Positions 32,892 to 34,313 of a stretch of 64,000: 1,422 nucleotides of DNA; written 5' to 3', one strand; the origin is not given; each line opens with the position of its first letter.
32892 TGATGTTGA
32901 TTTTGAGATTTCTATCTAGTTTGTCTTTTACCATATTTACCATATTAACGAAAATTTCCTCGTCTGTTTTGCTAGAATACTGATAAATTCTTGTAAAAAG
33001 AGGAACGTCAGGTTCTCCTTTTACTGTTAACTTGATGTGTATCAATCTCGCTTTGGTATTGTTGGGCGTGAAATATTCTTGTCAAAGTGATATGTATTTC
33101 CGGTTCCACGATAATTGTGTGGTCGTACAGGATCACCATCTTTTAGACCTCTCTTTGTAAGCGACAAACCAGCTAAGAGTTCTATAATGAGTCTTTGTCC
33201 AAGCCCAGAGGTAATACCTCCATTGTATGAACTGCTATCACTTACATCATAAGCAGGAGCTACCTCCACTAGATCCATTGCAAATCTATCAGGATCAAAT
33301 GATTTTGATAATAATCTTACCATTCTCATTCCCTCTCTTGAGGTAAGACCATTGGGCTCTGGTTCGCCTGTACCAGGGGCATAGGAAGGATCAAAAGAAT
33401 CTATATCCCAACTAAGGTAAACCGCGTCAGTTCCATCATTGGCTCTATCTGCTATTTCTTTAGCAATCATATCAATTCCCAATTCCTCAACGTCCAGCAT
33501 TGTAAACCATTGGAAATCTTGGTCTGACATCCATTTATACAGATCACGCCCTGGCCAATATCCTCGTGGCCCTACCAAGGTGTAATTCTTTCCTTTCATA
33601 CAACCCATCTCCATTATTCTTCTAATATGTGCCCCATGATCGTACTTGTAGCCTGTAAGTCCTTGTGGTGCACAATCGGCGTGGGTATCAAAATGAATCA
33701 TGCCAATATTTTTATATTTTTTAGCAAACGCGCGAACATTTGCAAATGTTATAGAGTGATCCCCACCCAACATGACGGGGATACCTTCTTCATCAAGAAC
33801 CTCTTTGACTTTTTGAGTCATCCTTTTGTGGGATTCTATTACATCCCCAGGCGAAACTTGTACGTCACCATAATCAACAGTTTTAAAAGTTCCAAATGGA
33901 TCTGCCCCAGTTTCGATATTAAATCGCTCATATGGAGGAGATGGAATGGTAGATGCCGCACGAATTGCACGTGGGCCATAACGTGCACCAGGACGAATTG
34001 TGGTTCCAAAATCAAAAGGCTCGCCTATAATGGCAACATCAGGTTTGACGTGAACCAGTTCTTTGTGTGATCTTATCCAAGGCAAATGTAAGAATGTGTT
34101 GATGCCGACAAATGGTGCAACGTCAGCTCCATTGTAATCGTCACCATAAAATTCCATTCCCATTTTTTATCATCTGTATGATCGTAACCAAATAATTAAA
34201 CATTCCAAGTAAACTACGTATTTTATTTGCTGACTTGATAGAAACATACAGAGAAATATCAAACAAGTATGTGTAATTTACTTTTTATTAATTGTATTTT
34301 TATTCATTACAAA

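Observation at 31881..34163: Arginase-fold ureohydrolase translationally coupled to a stand-alone urease-gamma-like protein and a His-rich Ni/Co transporter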

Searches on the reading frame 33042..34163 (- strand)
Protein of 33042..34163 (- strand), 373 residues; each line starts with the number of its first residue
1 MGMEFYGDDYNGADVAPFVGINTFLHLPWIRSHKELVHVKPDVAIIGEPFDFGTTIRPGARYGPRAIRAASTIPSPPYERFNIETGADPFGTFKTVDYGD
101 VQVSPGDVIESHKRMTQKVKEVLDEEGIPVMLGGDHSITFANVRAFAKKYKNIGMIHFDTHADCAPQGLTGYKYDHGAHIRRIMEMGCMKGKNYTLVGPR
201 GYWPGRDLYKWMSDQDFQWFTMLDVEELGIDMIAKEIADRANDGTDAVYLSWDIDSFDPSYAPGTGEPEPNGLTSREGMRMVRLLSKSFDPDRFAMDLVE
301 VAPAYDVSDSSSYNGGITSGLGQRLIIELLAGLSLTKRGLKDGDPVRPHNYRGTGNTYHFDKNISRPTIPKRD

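Call 3: search_protein_families(library=pfam, proteins=[window:33042-34163:-], max_evalue=1)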
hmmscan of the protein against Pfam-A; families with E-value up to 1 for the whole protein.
window:33042-34163:- (373 aa): 1 family
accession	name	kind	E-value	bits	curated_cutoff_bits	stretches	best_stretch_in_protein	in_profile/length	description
PF00491.26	Arginase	-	5.9e-82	275.7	22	1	42-329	2-277/280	Arginase family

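Call 4: search_protein_families(library=ncbifam, proteins=[window:33042-34163:-], max_evalue=1)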
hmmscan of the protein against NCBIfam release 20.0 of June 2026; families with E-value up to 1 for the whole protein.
window:33042-34163:- (373 aa): 5 families
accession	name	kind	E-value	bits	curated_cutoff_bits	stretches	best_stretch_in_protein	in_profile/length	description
NF002564.0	PRK02190.1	subfamily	8.8e-62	209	302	1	23-315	20-290/307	agmatinase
TIGR01230.1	agmatinase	equivalog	3.9e-47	161.2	174.3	1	42-312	14-262/275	agmatinase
TIGR01227.1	hutG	equivalog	2.9e-41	141.7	229.15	1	40-311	34-294/307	formimidoylglutamase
TIGR01229.1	rocF_arginase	equivalog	1.5e-31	109.9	227.6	1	45-310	2-280/300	arginase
NF010347.0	PRK13775.1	equivalog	2.8e-10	40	381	1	96-310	96-311/331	formimidoylglutamase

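Call 11: search_solved_structures(query=window:33042-34163:-, max_evalue=1e-10, show_alignments=1)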
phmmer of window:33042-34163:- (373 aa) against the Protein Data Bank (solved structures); distinct sequences matched with E-value up to 1e-10: 64 (the best 60 are shown).
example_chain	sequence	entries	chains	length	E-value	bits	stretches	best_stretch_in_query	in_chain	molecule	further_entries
3nio_A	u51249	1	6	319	9.5e-52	179.7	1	11-325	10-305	Guanidinobutyrase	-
7esr_A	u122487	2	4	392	8.6e-50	173.2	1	13-313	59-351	Probable agmatinase 2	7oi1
9fek_A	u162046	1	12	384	4.1e-48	167.7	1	13-312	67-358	Putative agmatinase 2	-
3nip_A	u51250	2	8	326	1.2e-41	146.4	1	11-329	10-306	3-guanidinopropionase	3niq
1gq6_A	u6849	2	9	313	1.3e-40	143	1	22-330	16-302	PROCLAVAMINATE AMIDINO HYDROLASE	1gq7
8snf_D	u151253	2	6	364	7e-34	120.9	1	20-309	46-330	metformin hydrolase subunit A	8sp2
8snk_I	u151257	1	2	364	3.4e-33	118.6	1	20-309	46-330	metformin hydrolase subunit A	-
7lol_A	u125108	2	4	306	3.9e-33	118.4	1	41-312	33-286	Agmatinase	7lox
7lba_A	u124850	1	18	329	4.5e-33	118.2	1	41-312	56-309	Agmatinase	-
1wog_A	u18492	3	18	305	6e-33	117.8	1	15-309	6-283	agmatinase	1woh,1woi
4dz4_A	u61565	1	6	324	2.3e-32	115.9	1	41-311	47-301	Agmatinase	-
8ryi_B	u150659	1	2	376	3e-32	115.5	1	20-310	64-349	Agmatinase family protein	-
8x3g_A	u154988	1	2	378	3e-32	115.5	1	20-310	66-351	Agmatinase family protein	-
8ryi_C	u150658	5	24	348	3.4e-31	112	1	20-312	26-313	Arginase family protein | metformin hydrolase subunit B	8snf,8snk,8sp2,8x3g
1cev_A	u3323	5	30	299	8.9e-28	100.8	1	43-308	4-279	PROTEIN (ARGINASE)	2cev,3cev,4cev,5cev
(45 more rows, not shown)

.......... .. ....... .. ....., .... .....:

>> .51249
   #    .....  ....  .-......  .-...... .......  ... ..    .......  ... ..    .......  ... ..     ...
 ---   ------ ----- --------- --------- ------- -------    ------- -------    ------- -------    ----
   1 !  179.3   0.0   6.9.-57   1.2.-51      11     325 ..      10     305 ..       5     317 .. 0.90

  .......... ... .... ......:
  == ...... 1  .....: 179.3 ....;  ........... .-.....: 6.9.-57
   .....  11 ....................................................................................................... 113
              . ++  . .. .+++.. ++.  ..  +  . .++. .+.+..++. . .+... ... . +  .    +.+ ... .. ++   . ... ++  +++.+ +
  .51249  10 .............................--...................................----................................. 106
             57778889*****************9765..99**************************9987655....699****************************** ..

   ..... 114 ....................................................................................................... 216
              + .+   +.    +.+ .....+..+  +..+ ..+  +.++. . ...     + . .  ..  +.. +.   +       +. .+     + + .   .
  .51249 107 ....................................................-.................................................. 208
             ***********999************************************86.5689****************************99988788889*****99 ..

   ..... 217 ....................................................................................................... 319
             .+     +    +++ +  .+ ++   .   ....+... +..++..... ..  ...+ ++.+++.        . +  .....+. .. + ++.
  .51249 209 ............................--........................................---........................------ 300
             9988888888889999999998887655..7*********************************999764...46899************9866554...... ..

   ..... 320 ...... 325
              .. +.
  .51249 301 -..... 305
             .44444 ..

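Call 20: search_solved_structures(query=window:33042-34163:-, max_evalue=1e-40, show_alignments=5)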
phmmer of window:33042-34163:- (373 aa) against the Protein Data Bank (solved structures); distinct sequences matched with E-value up to 1e-40: 4.
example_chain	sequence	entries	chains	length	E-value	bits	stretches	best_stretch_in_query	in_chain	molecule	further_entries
3nio_A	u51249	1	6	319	9.5e-52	179.7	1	11-325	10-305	Guanidinobutyrase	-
7esr_A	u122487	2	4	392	8.6e-50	173.2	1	13-313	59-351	Probable agmatinase 2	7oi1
9fek_A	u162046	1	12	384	4.1e-48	167.7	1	13-312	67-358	Putative agmatinase 2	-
3nip_A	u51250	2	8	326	1.2e-41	146.4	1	11-329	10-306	3-guanidinopropionase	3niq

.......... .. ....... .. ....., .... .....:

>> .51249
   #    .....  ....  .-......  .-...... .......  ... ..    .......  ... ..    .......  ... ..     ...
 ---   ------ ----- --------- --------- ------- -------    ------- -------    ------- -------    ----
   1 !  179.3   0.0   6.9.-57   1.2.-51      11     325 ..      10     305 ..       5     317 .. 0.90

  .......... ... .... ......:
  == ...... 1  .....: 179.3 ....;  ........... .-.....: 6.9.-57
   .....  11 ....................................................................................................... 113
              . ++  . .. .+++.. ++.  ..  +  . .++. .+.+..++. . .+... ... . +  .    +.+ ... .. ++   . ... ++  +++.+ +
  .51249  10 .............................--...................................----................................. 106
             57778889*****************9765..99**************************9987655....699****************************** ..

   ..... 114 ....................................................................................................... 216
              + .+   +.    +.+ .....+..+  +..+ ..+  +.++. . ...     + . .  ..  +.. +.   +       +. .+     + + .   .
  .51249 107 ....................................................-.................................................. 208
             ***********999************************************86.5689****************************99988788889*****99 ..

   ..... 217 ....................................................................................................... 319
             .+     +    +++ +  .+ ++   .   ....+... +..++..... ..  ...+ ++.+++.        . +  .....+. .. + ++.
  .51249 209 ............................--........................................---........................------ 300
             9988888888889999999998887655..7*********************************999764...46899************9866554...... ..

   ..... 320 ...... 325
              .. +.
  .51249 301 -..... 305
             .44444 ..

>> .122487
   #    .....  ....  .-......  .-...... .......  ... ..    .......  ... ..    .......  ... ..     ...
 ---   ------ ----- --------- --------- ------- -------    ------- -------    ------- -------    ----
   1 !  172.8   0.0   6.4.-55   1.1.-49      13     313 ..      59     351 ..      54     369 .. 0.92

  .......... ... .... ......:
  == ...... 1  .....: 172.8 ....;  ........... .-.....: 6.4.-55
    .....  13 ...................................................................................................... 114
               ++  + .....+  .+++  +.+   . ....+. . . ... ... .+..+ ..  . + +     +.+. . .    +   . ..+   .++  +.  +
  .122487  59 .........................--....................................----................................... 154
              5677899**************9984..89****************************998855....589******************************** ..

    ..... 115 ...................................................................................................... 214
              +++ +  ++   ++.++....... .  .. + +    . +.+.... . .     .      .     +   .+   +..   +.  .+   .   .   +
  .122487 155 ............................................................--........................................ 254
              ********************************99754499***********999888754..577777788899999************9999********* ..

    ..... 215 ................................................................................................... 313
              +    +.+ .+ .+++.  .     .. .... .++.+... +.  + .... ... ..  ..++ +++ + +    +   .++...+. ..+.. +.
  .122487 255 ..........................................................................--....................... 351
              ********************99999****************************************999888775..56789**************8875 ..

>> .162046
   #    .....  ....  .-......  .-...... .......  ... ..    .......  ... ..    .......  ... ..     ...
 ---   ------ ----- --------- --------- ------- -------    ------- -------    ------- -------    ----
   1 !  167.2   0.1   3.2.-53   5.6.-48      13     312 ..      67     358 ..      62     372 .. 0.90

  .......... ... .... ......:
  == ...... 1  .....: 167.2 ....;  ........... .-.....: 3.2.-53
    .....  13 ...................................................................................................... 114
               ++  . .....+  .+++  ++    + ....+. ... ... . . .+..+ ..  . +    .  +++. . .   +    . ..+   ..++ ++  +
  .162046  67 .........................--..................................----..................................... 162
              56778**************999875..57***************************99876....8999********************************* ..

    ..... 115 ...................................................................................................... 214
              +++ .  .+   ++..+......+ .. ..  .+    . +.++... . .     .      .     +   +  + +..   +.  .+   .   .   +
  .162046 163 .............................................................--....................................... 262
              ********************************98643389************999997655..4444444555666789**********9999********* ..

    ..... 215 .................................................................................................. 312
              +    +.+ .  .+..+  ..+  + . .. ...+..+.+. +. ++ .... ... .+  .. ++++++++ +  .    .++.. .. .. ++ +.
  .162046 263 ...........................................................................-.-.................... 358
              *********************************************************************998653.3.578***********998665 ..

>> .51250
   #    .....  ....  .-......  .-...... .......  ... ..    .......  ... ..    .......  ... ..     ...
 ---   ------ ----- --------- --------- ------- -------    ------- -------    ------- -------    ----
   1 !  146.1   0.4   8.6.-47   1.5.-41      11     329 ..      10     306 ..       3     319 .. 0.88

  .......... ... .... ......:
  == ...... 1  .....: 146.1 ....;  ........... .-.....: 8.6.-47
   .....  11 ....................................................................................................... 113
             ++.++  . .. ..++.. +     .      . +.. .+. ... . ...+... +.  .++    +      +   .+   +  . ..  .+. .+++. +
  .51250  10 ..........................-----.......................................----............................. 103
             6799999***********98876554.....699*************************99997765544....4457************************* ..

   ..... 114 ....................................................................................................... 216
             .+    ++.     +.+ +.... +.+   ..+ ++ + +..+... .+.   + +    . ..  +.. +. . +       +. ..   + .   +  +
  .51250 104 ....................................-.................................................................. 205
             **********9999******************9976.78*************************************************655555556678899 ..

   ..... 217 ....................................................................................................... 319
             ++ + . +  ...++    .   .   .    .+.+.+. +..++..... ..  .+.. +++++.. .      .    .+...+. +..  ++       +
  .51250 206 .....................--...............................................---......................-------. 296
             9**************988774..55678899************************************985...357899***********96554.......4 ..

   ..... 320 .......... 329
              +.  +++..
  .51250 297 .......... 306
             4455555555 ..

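Call 47: search_protein_representatives(protein=window:33042-34163:-)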
Query: 373 residues. Proteins with E-value up to 0.001 (for the whole library): 12410; up to 1e-10: 4645; up to 1e-30: 332. The best 150 are listed.
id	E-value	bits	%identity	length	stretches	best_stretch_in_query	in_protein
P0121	3.4e-115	401.8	49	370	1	2-352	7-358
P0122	5.8e-80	285.8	53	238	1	128-350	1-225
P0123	8.0e-72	259.0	32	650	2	19-334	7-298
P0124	2.1e-68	247.7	47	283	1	2-248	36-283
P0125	1.1e-66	242.1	42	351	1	17-314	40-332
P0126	3.5e-64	233.8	87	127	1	3-123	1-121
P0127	3.8e-64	233.7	42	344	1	18-339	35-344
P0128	8.5e-59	216.1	38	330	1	22-337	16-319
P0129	6.5e-58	213.2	89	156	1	3-106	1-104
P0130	8.0e-58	212.9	40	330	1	16-336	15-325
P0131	9.8e-57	209.3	44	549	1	56-348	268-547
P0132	1.5e-56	208.7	85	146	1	37-150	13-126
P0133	6.6e-56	206.6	38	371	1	14-348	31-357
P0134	1.1e-55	205.8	36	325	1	37-343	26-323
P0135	1.1e-54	202.5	41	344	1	18-269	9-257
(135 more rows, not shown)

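Call 50: find_encoding_contigs(protein=P0121, flank=6000, max_places=6)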
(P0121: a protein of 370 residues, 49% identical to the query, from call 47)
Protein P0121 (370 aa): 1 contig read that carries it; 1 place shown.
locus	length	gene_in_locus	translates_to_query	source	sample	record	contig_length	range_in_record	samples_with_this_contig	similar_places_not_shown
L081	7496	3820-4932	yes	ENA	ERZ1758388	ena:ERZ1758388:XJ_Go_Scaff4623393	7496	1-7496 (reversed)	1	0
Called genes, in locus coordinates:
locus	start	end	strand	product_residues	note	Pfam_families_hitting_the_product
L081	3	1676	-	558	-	?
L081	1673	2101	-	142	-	PF00699:Urease_beta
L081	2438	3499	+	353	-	PF04014:MazE_antitoxin, PF01895:PhoU (faint)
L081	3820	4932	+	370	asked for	PF00491:Arginase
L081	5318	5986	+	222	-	PF15915:BAT, PF04967:HTH_10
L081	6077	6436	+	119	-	PF24035:DUF7344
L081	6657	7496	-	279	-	?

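Call 70: predict_structure(alignment_id=A3)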
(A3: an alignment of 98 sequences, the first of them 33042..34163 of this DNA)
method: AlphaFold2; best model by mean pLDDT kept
length: 373 residues; sequences in the alignment: 98
mean_pLDDT: 88.4   pTM: 0.87
mean pLDDT of the five models: 88.4, 88.4, 88.3, 87.8, 87.6
residues with pLDDT >= 90: 279; 70-90: 37; 50-70: 26; < 50: 31
segments of 3 or more residues with pLDDT < 50: 1-7, 349-361, 364-370
pLDDT, mean of each block of 10 residues (from residue 1): 41 69 92 97 98 90 95 67 87 96 95 98 98 96 98 98 94 94 98 98 94 98 98 98 98 98 96 98 97 98 87 83 97 94 61 43 46 46
secondary structure, 60 per line:
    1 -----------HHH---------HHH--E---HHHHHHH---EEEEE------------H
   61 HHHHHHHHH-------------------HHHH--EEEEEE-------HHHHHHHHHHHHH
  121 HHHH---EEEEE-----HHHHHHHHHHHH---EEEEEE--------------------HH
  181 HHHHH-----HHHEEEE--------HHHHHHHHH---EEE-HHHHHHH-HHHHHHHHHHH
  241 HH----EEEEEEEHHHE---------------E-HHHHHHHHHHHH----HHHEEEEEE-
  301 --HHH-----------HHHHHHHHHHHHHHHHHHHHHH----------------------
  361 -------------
elements in order: H33-39 E43-47 H60-69 H89-92 E95-100 H108-124 E128-132 H138-149 E153-158 H179-185 E194-197 H206-214 E218-220 H222-228 H230-242 E247-253 H275-286 E294-299 H317-338
